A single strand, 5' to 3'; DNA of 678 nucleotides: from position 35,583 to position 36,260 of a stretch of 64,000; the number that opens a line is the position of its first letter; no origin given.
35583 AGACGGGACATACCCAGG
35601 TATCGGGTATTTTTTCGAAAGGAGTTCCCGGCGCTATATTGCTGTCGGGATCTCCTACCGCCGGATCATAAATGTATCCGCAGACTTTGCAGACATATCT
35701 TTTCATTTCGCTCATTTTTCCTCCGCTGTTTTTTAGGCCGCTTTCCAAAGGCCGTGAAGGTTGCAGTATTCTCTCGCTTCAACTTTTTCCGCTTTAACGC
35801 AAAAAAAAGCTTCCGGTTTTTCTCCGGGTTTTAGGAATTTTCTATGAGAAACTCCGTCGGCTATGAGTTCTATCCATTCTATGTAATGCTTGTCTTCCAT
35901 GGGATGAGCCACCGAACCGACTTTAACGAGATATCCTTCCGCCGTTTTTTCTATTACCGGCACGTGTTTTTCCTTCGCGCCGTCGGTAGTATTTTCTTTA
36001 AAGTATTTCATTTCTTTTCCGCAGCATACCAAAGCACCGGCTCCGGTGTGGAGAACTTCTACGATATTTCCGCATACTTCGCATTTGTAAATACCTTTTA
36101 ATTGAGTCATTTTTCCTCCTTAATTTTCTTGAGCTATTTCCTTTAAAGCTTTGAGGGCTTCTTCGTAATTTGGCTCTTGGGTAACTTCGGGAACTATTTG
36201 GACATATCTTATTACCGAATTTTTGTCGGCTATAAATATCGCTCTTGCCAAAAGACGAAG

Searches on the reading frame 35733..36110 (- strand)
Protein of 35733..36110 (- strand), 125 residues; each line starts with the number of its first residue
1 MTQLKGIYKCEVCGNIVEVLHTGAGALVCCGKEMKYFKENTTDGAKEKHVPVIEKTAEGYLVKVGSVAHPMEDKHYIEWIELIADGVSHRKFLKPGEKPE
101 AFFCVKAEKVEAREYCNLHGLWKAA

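Call 16: search_protein_families(library=pfam, proteins=[window:35733-36110:-], max_evalue=0.001)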
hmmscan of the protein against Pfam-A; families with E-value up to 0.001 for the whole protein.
window:35733-36110:- (125 aa): 2 families
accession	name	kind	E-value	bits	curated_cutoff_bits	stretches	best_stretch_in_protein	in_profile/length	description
PF01880.24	Desulfoferrodox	-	9.2e-23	81.1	22.2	1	42-124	2-97/98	Desulfoferrodoxin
PF06397.17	Desulfoferrod_N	-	3.2e-17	62.3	23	1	6-35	5-34/36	Desulfoferrodoxin, N-terminal domain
